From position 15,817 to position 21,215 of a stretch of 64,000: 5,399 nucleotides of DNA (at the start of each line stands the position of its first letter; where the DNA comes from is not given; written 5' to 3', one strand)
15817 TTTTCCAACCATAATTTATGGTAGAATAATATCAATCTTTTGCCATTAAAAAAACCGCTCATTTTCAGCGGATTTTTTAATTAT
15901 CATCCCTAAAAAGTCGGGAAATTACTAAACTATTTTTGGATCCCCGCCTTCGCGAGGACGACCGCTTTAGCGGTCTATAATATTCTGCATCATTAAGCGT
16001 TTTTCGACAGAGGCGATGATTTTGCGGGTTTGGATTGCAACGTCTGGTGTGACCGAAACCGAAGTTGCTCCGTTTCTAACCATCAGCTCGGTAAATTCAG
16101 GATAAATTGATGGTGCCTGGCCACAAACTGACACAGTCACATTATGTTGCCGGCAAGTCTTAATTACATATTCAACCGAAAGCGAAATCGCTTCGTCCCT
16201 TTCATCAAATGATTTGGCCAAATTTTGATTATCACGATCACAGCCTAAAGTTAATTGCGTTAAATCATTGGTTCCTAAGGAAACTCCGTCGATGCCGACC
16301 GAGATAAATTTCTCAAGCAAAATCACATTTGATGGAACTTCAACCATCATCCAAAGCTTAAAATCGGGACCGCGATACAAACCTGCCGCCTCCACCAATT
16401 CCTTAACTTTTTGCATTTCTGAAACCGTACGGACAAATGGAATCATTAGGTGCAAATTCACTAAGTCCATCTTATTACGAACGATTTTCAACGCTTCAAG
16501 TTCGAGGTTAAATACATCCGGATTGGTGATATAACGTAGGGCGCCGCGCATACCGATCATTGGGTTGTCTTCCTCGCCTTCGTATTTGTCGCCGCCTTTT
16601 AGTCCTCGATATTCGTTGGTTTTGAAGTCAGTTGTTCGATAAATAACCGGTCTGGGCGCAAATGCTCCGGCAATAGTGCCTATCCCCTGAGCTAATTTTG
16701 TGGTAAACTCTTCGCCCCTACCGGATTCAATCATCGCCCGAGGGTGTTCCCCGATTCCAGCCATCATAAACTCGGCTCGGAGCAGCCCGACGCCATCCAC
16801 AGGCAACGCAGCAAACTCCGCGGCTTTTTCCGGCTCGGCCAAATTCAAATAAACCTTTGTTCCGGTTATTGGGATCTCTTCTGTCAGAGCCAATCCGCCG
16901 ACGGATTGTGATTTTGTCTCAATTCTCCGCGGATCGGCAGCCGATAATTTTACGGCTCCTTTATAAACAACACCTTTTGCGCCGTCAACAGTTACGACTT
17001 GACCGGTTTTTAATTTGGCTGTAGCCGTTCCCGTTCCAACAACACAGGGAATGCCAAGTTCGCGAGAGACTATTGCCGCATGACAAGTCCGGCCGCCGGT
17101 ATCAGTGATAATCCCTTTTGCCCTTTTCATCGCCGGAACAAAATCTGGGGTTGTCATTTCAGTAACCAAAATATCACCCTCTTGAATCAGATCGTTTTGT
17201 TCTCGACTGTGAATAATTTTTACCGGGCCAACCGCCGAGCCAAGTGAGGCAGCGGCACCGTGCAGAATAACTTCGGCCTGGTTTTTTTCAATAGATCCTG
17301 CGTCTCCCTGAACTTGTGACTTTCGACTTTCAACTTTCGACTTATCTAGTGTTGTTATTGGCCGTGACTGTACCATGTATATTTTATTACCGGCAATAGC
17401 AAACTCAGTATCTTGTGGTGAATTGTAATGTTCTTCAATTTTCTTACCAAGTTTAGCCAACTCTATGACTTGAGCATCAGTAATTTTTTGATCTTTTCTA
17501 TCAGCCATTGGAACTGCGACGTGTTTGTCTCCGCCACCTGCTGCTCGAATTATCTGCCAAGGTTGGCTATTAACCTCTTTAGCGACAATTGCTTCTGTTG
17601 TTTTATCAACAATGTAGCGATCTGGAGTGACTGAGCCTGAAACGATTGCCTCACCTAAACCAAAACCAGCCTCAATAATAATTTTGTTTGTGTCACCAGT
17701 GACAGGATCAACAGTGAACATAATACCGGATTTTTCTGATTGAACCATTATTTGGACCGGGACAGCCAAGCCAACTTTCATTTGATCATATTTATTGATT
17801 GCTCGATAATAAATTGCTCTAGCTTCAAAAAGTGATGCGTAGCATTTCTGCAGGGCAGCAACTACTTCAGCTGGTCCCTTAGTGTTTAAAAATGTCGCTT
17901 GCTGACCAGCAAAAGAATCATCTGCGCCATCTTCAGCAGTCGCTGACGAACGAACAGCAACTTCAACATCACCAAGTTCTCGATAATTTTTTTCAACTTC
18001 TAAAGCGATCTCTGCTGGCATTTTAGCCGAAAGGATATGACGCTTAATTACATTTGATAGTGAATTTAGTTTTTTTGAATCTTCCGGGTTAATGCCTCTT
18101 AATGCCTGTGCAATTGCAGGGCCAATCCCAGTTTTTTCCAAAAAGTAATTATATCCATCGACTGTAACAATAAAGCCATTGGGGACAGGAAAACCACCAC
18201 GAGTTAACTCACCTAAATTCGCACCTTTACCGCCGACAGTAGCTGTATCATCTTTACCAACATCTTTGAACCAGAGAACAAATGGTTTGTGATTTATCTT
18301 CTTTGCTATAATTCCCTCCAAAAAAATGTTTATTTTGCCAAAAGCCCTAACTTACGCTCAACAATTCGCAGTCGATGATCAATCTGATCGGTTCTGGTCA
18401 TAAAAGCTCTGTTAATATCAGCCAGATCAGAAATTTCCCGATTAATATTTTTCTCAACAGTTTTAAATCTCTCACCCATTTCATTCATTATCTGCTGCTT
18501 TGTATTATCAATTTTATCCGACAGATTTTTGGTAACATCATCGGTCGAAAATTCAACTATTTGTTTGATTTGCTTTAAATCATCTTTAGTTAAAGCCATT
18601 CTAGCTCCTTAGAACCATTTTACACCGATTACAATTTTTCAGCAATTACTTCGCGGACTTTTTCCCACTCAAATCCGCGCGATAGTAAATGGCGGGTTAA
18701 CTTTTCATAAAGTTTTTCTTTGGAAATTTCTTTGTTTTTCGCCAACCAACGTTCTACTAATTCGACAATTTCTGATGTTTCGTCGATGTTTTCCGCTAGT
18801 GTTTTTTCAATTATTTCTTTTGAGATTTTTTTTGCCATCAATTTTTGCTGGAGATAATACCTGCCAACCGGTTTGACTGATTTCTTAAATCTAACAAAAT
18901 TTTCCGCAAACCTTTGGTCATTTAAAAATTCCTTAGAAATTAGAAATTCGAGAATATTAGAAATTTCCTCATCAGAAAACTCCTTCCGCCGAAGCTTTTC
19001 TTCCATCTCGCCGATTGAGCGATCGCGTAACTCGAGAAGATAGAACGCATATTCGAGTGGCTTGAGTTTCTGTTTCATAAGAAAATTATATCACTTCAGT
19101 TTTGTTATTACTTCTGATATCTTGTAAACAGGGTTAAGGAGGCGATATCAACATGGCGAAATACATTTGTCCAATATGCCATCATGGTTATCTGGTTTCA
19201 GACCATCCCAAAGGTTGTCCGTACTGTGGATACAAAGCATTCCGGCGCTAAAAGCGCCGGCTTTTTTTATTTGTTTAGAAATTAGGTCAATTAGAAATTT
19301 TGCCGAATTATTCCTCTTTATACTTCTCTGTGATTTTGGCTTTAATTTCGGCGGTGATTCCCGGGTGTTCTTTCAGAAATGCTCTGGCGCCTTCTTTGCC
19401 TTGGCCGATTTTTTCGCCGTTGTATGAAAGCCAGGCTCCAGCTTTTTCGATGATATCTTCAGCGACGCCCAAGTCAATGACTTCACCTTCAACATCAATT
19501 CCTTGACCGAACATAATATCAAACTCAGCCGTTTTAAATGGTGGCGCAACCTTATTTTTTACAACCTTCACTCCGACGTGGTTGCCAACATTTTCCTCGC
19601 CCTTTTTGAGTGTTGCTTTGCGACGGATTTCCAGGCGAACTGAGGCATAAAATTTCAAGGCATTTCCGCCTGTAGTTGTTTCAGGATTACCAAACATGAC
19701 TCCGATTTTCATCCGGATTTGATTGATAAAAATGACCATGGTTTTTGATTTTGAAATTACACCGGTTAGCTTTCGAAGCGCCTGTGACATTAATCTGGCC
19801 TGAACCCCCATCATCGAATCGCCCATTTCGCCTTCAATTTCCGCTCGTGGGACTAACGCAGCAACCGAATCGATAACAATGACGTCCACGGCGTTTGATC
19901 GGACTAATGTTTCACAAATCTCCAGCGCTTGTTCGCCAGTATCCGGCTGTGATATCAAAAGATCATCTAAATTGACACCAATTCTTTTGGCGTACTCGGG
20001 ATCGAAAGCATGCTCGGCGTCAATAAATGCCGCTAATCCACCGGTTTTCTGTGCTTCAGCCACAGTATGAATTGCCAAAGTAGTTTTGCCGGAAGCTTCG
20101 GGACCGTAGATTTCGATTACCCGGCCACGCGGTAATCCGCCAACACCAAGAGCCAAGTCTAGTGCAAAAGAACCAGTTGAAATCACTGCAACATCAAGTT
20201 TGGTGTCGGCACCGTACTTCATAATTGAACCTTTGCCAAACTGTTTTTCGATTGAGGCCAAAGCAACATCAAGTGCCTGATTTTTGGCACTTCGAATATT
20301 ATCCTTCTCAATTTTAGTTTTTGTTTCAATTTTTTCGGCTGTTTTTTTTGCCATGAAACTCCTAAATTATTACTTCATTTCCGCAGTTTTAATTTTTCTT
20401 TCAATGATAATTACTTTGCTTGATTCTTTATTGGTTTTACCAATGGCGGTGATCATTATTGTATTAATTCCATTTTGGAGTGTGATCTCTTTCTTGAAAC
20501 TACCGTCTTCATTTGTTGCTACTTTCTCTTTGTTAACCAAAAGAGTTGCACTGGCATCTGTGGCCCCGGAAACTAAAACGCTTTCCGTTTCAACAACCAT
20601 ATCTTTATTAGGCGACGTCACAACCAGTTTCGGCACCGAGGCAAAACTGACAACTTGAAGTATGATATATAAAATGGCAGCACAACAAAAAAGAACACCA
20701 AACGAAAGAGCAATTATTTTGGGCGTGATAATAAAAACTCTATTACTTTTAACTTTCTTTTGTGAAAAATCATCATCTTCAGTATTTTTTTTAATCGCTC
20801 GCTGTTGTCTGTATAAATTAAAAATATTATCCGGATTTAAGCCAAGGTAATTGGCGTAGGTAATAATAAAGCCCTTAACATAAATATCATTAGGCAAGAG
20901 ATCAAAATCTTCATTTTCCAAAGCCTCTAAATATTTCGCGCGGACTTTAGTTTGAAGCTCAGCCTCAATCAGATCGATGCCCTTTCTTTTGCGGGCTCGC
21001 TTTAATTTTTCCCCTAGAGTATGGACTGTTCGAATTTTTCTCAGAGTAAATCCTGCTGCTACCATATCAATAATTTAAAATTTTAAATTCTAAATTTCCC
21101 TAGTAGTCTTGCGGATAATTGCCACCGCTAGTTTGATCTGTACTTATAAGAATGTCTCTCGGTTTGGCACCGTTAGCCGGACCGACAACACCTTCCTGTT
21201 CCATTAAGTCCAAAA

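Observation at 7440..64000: Fourteen or more GC-rich, self-contained expression cassettes interleaved with AT-rich core genes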

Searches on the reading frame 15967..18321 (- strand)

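Call 10: search_protein_families(library=ncbifam, proteins=[window:15967-18321:-], max_evalue=0.00001)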
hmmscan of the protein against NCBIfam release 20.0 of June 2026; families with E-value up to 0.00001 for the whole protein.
window:15967-18321:- (784 aa): 27 families (the best 25 are shown)
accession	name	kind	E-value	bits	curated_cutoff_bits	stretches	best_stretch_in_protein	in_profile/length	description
NF005057.0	PRK06464.1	equivalog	1.8e-280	932.5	598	1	11-780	3-796/798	phosphoenolpyruvate synthase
TIGR01418.1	PEP_synth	equivalog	6.7e-265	881.2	739.75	1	15-774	2-784/784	pyruvate, water dikinase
NF004878.0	PRK06241.1-3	subfamily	5.1e-122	408.7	945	2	14-325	4-314/891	phosphoenolpyruvate synthase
NF041857.1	RIF_Ptrans_rph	equivalog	3e-110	369.9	999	2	14-325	2-313/864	rifamycin-inactivating phosphotransferase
NF004877.0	PRK06241.1-2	subfamily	7.9e-110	368.5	866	2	12-325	2-315/869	phosphoenolpyruvate synthase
NF004879.0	PRK06241.1-4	equivalog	2.1e-98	330.5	976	2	13-325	3-315/868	phosphoenolpyruvate synthase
NF004881.0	PRK06241.2-2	equivalog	3.7e-98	329.9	883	2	25-330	15-318/898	phosphoenolpyruvate synthase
NF052631.1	prodigiosin_PigC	equivalog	3.3e-97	326.4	1300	2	24-329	11-304/883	prodigiosin ligase PigC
NF052632.1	undecylprod_RedH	equivalog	2.3e-96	323.6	1350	2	22-336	10-307/880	undecylprodigiosin ligase RedH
NF004880.0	PRK06241.2-1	equivalog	4e-78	263.2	972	3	16-238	5-223/837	phosphoenolpyruvate synthase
NF000283.1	RPH_KJ151292.1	equivalog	1.7e-77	261.4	1700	2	15-326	6-317/865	rifamycin-inactivating phosphotransferase Rph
NF004883.0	PRK06241.2-4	equivalog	3.2e-72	244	1063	2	25-334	28-339/928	phosphoenolpyruvate synthase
TIGR01828.1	pyru_phos_dikin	equivalog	2.6e-56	191.2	843.45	3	346-522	381-563/865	pyruvate, phosphate dikinase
NF004882.0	PRK06241.2-3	equivalog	6.1e-46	156.9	850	2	19-240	5-218/827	phosphoenolpyruvate synthase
TIGR01417.1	PTS_I_fam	equivalog_domain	6.9e-45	153.5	341.7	1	379-773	151-540/565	phosphoenolpyruvate--protein phosphotransferase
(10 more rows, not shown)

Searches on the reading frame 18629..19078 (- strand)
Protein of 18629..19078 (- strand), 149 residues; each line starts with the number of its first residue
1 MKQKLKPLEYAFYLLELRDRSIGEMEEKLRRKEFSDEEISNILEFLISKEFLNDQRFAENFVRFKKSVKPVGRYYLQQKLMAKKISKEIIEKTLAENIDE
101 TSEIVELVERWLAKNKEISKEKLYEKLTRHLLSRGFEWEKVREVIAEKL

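Call 10: search_protein_families(library=ncbifam, proteins=[window:18629-19078:-], max_evalue=0.00001)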
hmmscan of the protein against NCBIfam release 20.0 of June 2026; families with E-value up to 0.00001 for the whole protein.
window:18629-19078:- (149 aa): 15 families
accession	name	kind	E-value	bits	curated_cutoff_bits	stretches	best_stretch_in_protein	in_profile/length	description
NF001063.0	PRK00117.5-3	equivalog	3.1e-26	92.2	186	1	5-146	11-151/165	recombination regulator RecX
NF001057.0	PRK00117.3-3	equivalog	6.1e-26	91.3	146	1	6-147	4-145/151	recombination regulator RecX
NF010733.0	PRK14135.1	equivalog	1.4e-24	87.2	240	1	8-147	63-204/267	recombination regulator RecX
NF001058.0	PRK00117.4-1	equivalog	2.6e-24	86.5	194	1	9-147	66-206/214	recombination regulator RecX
NF001065.0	PRK00117.5-5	equivalog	1.4e-16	61.1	175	1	8-146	8-139/149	recombination regulator RecX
NF010732.0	PRK14134.1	equivalog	3.2e-16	59.8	351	1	6-147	62-205/283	recombination regulator RecX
NF001064.0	PRK00117.5-4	equivalog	2.1e-15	56.6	217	1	14-148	40-176/194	recombination regulator RecX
NF001059.0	PRK00117.4-3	equivalog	1.4e-13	51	253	1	10-121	51-159/206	recombination regulator RecX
NF001054.0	PRK00117.2-1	equivalog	1.1e-12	48.3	189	1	6-144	9-147/154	recombination regulator RecX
NF001055.0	PRK00117.2-5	equivalog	2.9e-11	43.6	129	1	13-147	16-147/157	recombination regulator RecX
NF001056.0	PRK00117.3-1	equivalog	2.5e-10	40.4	237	1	10-146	27-169/181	recombination regulator RecX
NF001053.0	PRK00117.1-3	equivalog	4.5e-09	36.9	216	1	31-144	62-174/180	recombination regulator RecX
NF001052.0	PRK00117.1-1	equivalog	3.3e-08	33.9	266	1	33-144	50-160/166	recombination regulator RecX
NF001061.0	PRK00117.5-1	equivalog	9.4e-07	28.7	264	1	20-136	100-218/246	recombination regulator RecX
NF010735.0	PRK14137.1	equivalog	3.6e-06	26.8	294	1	8-145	43-180/197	recombination regulator RecX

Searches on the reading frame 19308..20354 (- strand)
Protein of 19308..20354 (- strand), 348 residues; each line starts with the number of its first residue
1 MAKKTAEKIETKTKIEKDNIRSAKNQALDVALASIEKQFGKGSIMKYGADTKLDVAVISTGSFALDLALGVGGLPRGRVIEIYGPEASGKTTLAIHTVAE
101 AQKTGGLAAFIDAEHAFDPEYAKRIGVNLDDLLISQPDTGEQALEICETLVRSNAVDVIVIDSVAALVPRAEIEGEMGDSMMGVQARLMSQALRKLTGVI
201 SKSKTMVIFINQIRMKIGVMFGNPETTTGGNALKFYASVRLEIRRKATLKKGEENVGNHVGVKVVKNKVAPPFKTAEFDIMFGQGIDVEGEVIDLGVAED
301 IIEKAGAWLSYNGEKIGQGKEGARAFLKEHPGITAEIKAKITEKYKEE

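Call 10: search_protein_families(library=ncbifam, proteins=[window:19308-20354:-], max_evalue=0.00001)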
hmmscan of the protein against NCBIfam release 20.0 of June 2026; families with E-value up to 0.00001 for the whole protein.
window:19308-20354:- (348 aa): 10 families
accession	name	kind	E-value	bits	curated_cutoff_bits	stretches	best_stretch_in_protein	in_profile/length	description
TIGR02012.1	tigrfam_recA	equivalog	2.2e-167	556.2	325.3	1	24-343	2-321/321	recombinase RecA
NF007072.0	PRK09519.1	equivalog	1.9e-138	463.1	1024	2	24-269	7-252/790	intein-containing recombinase RecA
TIGR02237.1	recomb_radB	equivalog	1.7e-19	70.5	172.4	1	70-267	5-207/210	DNA repair and recombination protein RadB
NF003301.0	PRK04301.1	equivalog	4.6e-19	68.7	259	1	3-246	34-284/316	DNA repair and recombination protein RadA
TIGR02236.1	recomb_radA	equivalog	5.6e-14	52.2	361.15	1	50-246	70-280/311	DNA repair and recombination protein RadA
NF006861.0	PRK09361.1-1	equivalog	4.2e-13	49.4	278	1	57-266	4-224/235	DNA repair and recombination protein RadB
TIGR02239.1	recomb_RAD51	equivalog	3.6e-12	46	478.05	1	7-246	26-282/316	DNA repair protein RAD51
TIGR02238.1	recomb_DMC1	equivalog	1.4e-11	44.1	447.7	1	49-246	69-282/314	meiotic recombinase Dmc1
NF033429.2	ImuA_translesion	equivalog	3.3e-11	43.4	150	1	55-160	13-119/181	translesion DNA synthesis-associated protein ImuA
NF058630.1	repair_Rv3395c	exception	2.7e-06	27.2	65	1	71-171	4-94/153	DnaE2-dependent mutagenesis accessory factor ImuA'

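Call 11: find_encoding_contigs(protein=window:19308-20354:-, flank=10000, max_places=10)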
Protein window:19308-20354:- (348 aa): 2 contigs read that carry it; 1 place shown.
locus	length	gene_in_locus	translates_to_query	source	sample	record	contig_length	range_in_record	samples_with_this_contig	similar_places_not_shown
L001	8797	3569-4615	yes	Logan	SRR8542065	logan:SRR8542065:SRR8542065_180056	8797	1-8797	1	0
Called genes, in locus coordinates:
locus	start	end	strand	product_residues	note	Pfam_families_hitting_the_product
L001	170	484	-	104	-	-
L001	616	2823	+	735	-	PF13491:FtsK_4TM, PF17854:FtsK_alpha, PF01580:FtsK_SpoIIIE, PF01935:DUF87 (weak), PF09397:FtsK_gamma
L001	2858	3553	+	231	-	PF12844:HTH_19, PF13413:HTH_25, PF09136:Glucodextran_B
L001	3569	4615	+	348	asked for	PF00154:RecA_N, PF08423:Rad51, PF06745:ATPase (faint), PF27531:MT3502_N (weak), PF02283:CobU (weak), PF21096:RecA_C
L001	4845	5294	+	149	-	PF21982:RecX_HTH1, PF02631:RecX_HTH2, PF21981:RecX_HTH3 (weak)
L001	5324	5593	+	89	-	-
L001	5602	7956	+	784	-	PF01326:PPDK_N, PF00391:PEP-utilizers, PF02896:PEP-utilizers_C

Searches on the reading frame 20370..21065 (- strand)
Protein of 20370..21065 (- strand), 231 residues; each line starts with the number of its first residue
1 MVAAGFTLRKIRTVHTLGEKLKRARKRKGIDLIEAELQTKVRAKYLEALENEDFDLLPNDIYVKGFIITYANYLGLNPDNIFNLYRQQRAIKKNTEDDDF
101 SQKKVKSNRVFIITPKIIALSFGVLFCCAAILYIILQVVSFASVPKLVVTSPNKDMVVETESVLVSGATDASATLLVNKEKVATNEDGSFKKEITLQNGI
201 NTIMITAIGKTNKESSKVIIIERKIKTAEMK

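Call 10: search_protein_families(library=ncbifam, proteins=[window:20370-21065:-], max_evalue=0.00001)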
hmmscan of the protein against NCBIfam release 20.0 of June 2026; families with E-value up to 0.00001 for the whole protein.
window:20370-21065:- (231 aa): 1 family
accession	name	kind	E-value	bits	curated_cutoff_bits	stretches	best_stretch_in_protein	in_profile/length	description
NF041534.1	rodZ_Strepcoccus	equivalog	4.4e-22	78.6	375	1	15-211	4-192/275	cytoskeleton protein RodZ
